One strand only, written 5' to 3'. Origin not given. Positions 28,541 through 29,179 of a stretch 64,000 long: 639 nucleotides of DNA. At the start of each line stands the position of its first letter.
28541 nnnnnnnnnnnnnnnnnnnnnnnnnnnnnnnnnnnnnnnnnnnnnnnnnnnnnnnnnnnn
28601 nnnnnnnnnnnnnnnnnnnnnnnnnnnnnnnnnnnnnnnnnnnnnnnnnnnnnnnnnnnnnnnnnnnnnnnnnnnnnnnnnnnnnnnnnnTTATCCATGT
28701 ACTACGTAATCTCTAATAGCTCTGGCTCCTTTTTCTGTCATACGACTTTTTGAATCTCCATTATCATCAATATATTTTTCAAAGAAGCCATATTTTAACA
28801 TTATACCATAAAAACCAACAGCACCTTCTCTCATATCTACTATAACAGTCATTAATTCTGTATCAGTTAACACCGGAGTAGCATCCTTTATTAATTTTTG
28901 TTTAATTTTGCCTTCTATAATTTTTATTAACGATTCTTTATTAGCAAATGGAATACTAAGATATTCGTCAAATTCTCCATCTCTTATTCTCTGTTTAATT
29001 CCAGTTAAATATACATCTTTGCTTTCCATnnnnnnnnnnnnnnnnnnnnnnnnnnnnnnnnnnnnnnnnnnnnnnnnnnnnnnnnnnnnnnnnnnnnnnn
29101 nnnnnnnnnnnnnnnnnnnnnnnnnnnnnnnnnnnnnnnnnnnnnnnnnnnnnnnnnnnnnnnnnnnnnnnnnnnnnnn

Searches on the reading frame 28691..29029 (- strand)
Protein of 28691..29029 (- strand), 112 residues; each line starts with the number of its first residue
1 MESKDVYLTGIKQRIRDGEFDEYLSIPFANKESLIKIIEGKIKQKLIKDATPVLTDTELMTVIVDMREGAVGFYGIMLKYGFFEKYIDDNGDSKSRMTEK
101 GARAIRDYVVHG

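Call 10: search_protein_families(library=phrogs, proteins=[window:28691-29029:-], max_evalue=0.001)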
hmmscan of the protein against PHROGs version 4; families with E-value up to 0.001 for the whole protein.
window:28691-29029:- (112 aa): 0 families

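Call 11: search_protein_families(library=pfam, proteins=[window:28691-29029:-], max_evalue=0.01)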
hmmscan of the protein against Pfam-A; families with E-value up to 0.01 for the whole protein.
window:28691-29029:- (112 aa): 0 families

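Call 16: find_related_loci(query=window:28691-29029:-, collection=viral_contigs, flank=4000)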
Query window:28691-29029:- (112 aa) in viral_contigs; peptide patterns used: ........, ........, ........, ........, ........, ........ (x = any residue, [..] = any of these).
7 stretches matched a pattern, but none encodes a relative of the query by tblastn (E <= 1e-3).

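Call 50: find_homologous_proteins(query=window:28691-29029:-, max_evalue=0.001)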
Query window:28691-29029:- (112 aa): 1 proteins with E <= 0.001 among 2 candidates.
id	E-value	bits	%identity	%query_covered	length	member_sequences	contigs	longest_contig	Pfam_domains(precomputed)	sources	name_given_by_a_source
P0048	2.7e-66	238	100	100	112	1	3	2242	-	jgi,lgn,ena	-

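Call 51: search_solved_structures(query=window:28691-29029:-, max_evalue=10)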
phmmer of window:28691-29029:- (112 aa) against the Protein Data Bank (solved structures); distinct sequences matched with E-value up to 10: 0.

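Call 53: search_solved_structures(query=A2, max_evalue=10, show_alignments=2)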
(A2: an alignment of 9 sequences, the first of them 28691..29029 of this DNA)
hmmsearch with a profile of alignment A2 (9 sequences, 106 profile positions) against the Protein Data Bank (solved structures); distinct sequences matched with E-value up to 10: 3.
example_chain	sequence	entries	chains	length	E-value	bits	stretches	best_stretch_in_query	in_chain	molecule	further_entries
9g1w_A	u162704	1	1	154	0.45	13.9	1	52-85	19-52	Type IV pilus assembly ATPase PilB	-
1c7v_A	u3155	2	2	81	0.63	13.4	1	50-89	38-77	CALCIUM VECTOR PROTEIN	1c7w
9min_D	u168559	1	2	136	0.69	13.3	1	3-95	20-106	designed minibinder KH46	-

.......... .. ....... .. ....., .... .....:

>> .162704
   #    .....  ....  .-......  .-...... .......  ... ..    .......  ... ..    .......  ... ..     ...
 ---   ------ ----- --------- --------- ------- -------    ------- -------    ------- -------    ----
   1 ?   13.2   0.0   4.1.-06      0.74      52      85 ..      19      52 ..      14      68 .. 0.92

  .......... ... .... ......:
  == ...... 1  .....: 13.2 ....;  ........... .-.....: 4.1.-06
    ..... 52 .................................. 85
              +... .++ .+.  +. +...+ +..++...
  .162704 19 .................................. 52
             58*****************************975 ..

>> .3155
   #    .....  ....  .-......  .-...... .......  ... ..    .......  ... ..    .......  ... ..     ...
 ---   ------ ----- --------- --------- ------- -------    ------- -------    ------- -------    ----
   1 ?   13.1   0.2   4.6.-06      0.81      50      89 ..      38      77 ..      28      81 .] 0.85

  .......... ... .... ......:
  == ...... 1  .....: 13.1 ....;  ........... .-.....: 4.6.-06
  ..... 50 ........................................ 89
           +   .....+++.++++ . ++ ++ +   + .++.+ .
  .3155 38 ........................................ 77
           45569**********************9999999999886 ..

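Call 54: search_protein_families(library=pfam, alignment_id=A2, max_evalue=10)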
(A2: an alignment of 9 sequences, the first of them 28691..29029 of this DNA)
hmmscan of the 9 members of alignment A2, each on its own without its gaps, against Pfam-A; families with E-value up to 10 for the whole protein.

A. member 1, window:28691-29029:- (112 aa): 3 families
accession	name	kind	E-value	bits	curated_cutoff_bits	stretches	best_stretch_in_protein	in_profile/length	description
PF11619.13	P53_C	-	0.019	15.5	25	1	16-44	9-35/67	Transcription factor P53 - C terminal domain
PF19958.5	EAD6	-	0.071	13.8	27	1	40-72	4-35/75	Effector-associated domain 6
PF16285.10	DUF4931_N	-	0.18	12.3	24.1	1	23-65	17-58/124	Domain of unknown function (DUF4931) N-terminal domain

B. families by the number of members that match (of 9 scanned): 11 families
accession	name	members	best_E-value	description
PF12167.14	Arm-DNA-bind_2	1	0.01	Arm DNA-binding domain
PF11619.13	P53_C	1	0.019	Transcription factor P53 - C terminal domain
PF17273.7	DUF5338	1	0.066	Family of unknown function (DUF5338)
PF19958.5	EAD6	1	0.071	Effector-associated domain 6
PF17763.6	Asparaginase_C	1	0.071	Glutaminase/Asparaginase C-terminal domain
PF06182.17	ABC2_membrane_6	1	0.077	ABC-2 family transporter protein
PF05812.17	Herpes_BLRF2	1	0.088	Herpesvirus BLRF2 protein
PF07554.19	FIVAR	1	0.12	FIVAR domain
PF06050.19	HGD-D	1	0.17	2-hydroxyglutaryl-CoA dehydratase, D-component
PF16285.10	DUF4931_N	1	0.18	Domain of unknown function (DUF4931) N-terminal domain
PF13417.12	GST_N_3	1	0.18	Glutathione S-transferase, N-terminal domain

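Call 57: predict_structure(protein=window:28691-29029:-)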
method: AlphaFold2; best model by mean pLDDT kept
length: 112 residues; sequences in the alignment: 1
mean_pLDDT: 68.1   pTM: 0.48
mean pLDDT of the five models: 68.1, 54.4, 53.6, 45.2, 44.4
residues with pLDDT >= 90: 1; 70-90: 58; 50-70: 41; < 50: 12
segments of 3 or more residues with pLDDT < 50: 26-28, 69-72, 108-112
pLDDT, mean of each block of 10 residues (from residue 1): 74 79 57 74 80 74 58 54 76 74 55 40
secondary structure, 60 per line:
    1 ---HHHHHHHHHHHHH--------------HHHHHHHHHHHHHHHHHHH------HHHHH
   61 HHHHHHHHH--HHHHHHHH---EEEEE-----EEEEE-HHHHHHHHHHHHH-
elements in order: H4-16 H31-49 H56-69 H72-79 E83-87 E93-97 H99-111

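Call 59: fold_search(model_id=the predicted structure, library=pdb)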
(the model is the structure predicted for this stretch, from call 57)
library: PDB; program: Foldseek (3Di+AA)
matches with E <= 10: 620; with E <= 0.001: 0
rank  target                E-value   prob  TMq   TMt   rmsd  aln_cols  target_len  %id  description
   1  3cjn                  3.5e-01  0.28  0.34  0.28  12.7       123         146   17  Crystal structure of transcriptional regulator, MarR family, from Silicibacter pomeroyi (released 2008-03-25)
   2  9gda_D                4.6e-01  0.15  0.22  0.04  11.5        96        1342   18  RNAP-TopoI complex on duplex scaffold (released 2025-11-05)
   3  4jba_B                5.2e-01  0.33  0.31  0.26  10.7        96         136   21  Crystal Structure of the Oxidized Form of MarR from E.coli (released 2013-10-16)
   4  6wq2_A                5.5e-01  0.18  0.25  0.20  12.8       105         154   16  Cryo-EM of the S. islandicus filamentous virus, SIFV (released 2020-07-29)
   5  6i4h_A                5.5e-01  0.15  0.19  0.08  12.6        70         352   16  Crystal Structure of Plasmodium falciparum actin I (F54Y mutant) in the Ca-ATP state (released 2019-06-26)
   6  9gdp_D                5.5e-01  0.15  0.20  0.04  11.0        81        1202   16  Cryo-EM structure of Vibrio cholerae RNA polymerase holoenzyme bound to an ompU promoter DNA fragment and 5-mer RNA (released 2025-12-17)
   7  6pst_J                5.5e-01  0.14  0.21  0.04  11.3        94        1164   17  Escherichia coli RNA polymerase promoter unwinding intermediate (TRPi1.5b) with TraR and mutant rpsT P2 promoter (released 2020-03-25)
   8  2pg4_B                5.9e-01  0.38  0.30  0.36  11.3        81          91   15  Crystal structure of a putative dna binding protein (ape_0880a) from aeropyrum pernix k1 at 2.21 A resolution (released 2007-04-24)
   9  6i4d_A                5.9e-01  0.15  0.19  0.08  12.6        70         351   16  Crystal Structure of Plasmodium falciparum actin I in the Mg-K-ATP/ADP state (released 2019-06-26)
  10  6i4i_A                6.7e-01  0.14  0.19  0.08  12.6        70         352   16  Crystal Structure of Plasmodium falciparum actin I (F54Y mutant) in the Mg-K-ADP-AlFn state (released 2019-06-26)
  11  2rdp                  7.6e-01  0.35  0.39  0.32  10.3       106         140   20  The structure of a MarR family protein from Bacillus stearothermophilus (released 2007-11-13)
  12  3u4l_A                7.6e-01  0.12  0.19  0.07  12.7        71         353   15  Cryocooled bovine profilin:actin crystal structure to 2.4 A (released 2012-04-25)
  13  4aih_A                8.1e-01  0.28  0.30  0.25  12.1        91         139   14  Crystal structure of RovA from Yersinia in its free form (released 2012-09-12)
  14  3elk_B                8.1e-01  0.16  0.23  0.24  11.0        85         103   15  Crystal structure of putative transcriptional regulator TA0346 from Thermoplasma acidophilum (released 2008-09-30)
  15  9gdo_D                8.1e-01  0.15  0.24  0.04  10.9        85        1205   14  Cryo-EM structure of Vibrio cholerae RNA polymerase holoenzyme bound to an ompU promoter DNA fragment (released 2025-12-17)
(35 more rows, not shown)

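Call 60: find_homologous_proteins(query=A2, max_evalue=0.001)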
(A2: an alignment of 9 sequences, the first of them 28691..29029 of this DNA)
Query A2 (9 sequences) (112 aa, profile of the alignment): 35 proteins with E <= 0.001 among 809 candidates.
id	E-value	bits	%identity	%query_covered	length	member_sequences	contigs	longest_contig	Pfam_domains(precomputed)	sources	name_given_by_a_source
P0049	1.4e-39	152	31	95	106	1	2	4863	-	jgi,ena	-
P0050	2.2e-37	145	31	95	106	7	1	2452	-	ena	-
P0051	2.6e-37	145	30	94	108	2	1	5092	-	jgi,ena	-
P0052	1.1e-36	143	39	96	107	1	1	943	-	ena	-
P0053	1.1e-36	143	35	93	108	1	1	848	-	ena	-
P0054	1.3e-36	143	38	96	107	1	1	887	-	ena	-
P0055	4.2e-36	141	37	93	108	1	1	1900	-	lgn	-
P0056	1.4e-35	139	32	88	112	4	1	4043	-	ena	-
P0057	2.1e-35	139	38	96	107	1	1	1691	-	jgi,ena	-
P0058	4.0e-35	138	36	76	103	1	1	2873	-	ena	-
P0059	4.1e-35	138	34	88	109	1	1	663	-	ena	-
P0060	6.6e-35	137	31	96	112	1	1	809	-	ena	-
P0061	7.9e-35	137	34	91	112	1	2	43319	-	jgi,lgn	-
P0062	8.5e-35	137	30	94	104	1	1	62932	-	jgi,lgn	jgi:hypothetical protein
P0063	1.0e-34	137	37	78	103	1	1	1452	-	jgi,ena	jgi:hypothetical protein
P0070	1.9e-31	126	36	75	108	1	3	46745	-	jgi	jgi:predicted phage tail protein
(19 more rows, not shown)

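Call 63: find_encoding_contigs(protein=P0062, flank=10000, max_places=1)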
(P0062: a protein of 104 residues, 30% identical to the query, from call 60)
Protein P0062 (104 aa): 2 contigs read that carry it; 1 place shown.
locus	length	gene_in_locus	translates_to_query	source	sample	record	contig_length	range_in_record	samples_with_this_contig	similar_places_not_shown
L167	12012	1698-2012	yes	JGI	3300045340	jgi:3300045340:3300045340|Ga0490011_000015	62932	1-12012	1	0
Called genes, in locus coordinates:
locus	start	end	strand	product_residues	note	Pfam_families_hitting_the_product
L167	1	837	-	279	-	?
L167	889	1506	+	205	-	-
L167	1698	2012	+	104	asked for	-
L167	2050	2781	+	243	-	PF01510:Amidase_2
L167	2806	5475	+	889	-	PF19782:DUF6267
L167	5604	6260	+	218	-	PF07460:NUMOD3 (weak)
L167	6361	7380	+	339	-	PF08804:gp32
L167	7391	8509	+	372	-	-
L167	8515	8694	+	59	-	-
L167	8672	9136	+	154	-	-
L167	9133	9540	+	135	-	-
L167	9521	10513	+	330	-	PF00270:DEAD, PF04851:ResIII, PF01079:Hint, PF14623:Vint (faint), PF14890:Intein_splicing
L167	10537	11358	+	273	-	-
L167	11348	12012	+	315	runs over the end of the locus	PF00271:Helicase_C (weak)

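Call 64: find_encoding_contigs(protein=P0070, flank=10000, max_places=1)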
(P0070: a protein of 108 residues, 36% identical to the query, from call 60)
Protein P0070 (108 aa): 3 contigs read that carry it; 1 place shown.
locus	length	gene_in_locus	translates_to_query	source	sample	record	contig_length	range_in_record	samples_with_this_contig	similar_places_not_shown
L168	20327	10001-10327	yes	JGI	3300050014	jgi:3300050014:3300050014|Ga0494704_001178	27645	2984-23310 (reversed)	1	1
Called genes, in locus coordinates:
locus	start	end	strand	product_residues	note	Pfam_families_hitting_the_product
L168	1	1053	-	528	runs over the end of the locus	-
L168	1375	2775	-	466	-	-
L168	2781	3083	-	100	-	-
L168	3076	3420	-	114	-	-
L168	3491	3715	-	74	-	-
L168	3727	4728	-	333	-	-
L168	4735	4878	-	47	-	-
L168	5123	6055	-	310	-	PF07291:MauE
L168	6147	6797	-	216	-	-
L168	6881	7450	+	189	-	-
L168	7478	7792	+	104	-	-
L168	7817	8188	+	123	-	-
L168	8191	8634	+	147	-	-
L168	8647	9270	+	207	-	-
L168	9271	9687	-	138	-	-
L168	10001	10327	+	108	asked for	-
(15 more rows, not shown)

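Call 65: find_encoding_contigs(protein=P0061, flank=10000, max_places=1)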
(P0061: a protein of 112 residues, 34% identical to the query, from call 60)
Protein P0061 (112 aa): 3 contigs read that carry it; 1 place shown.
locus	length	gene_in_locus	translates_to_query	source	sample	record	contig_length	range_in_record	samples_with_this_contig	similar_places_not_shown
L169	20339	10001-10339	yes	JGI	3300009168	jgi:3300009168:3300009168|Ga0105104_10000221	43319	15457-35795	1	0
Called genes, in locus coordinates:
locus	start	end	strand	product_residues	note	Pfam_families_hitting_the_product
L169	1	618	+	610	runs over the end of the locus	-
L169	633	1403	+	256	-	-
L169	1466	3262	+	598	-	-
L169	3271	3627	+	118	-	-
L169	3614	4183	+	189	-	PF23849:Phage_TTP_2 (faint)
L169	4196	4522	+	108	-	-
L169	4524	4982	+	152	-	-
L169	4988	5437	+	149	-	-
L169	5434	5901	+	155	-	-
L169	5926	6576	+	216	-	-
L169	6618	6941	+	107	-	PF10544:T5orf172, PF13455:MUG113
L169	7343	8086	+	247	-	-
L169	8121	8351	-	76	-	-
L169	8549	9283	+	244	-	-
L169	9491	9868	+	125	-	-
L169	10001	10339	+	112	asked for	-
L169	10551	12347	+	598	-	PF19782:DUF6267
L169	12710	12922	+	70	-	-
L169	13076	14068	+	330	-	PF08804:gp32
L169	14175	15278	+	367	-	-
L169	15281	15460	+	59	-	-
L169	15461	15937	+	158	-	-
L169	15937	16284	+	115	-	-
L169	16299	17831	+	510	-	PF00270:DEAD, PF04851:ResIII, PF18766:SWI2_SNF2 (faint), PF00271:Helicase_C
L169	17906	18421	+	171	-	-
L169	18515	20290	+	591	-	-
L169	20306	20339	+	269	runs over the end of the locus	-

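Call 67: predict_structure(alignment_id=A3)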
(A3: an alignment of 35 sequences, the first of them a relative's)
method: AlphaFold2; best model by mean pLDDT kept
length: 112 residues; sequences in the alignment: 35
mean_pLDDT: 93.0   pTM: 0.75
mean pLDDT of the five models: 93.0, 92.9, 92.9, 92.2, 90.8
residues with pLDDT >= 90: 99; 70-90: 11; 50-70: 2; < 50: 0
segments of 3 or more residues with pLDDT < 50: none
pLDDT, mean of each block of 10 residues (from residue 1): 84 96 91 96 94 95 95 94 94 92 94 83
secondary structure, 60 per line:
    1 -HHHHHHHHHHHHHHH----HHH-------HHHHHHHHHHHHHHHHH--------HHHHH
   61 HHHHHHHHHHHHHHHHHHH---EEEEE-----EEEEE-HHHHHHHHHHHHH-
elements in order: H2-16 H31-47 H56-79 E83-87 E93-97 H99-111
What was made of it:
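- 28691..29029 (-): 112-aa gene, the conserved genomic partner of the module in the RuvC-linked clade. AlphaFold2 model pLDDT 93 (call 67).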

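Call 69: fold_search(model_id=the predicted structure, library=pdb)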
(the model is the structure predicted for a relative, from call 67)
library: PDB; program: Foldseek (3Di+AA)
matches with E <= 10: 816; with E <= 0.001: 0
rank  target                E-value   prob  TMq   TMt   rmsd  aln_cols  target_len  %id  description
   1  8hkc_F                1.1e-01  0.44  0.25  0.04  11.6        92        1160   16  Cryo-EM structure of E. coli RNAP sigma32 complex (released 2023-05-31)
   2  9gm9_D                1.4e-01  0.85  0.30  0.12  12.3        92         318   14  MukBEF in a DNA capture state (released 2025-03-26)
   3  3vod_A                1.4e-01  0.72  0.33  0.28  14.2       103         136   19  Crystal Structure of mutant MarR C80S from E.coli (released 2013-03-06)
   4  6pst_J                1.6e-01  0.38  0.25  0.04  11.4        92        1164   16  Escherichia coli RNA polymerase promoter unwinding intermediate (TRPi1.5b) with TraR and mutant rpsT P2 promoter (released 2020-03-25)
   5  8jo2_D                1.6e-01  0.35  0.25  0.04  11.4        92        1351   16  Structural basis of transcriptional activation by the OmpR/PhoB-family response regulator PmrA (released 2023-08-30)
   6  5h3r_A                1.8e-01  0.35  0.26  0.21  14.6       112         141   16  Crystal Structure of mutant MarR C80S from E.coli complexed with operator DNA (released 2017-08-02)
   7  2rdp                  1.9e-01  0.69  0.34  0.28  15.8       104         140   21  The structure of a MarR family protein from Bacillus stearothermophilus (released 2007-11-13)
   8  9gda_D                1.9e-01  0.35  0.24  0.04  11.4        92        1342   16  RNAP-TopoI complex on duplex scaffold (released 2025-11-05)
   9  2v79_A                1.9e-01  0.33  0.24  0.23  15.2        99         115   18  Crystal Structure of the N-terminal domain of DnaD from Bacillus Subtilis (released 2008-01-15)
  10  9gm7_D                2.0e-01  0.80  0.30  0.13  12.3        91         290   14  MukBEF in a nucleotide-bound state with open neck gate (monomer) (released 2025-03-26)
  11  9gm7_C                2.0e-01  0.72  0.30  0.09  10.8        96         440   14  MukBEF in a nucleotide-bound state with open neck gate (monomer) (released 2025-03-26)
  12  7nyw_D                2.1e-01  0.54  0.29  0.34  13.9        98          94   17  Cryo-EM structure of the MukBEF-MatP-DNA head module (released 2021-07-07)
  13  9m7y_B                2.1e-01  0.35  0.24  0.04  11.4        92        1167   16  Cryo-EM structure of gp79-dependent RNAP promoter open complex (released 2025-09-03)
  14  9gdo_D                2.1e-01  0.35  0.25  0.04  11.4        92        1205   15  Cryo-EM structure of Vibrio cholerae RNA polymerase holoenzyme bound to an ompU promoter DNA fragment (released 2025-12-17)
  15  9h9y                  2.3e-01  0.80  0.26  0.29  10.7        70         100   24  Crystal structure of metal-free LmrR_V15Bpy variant BVS in a closed state (released 2025-03-05)
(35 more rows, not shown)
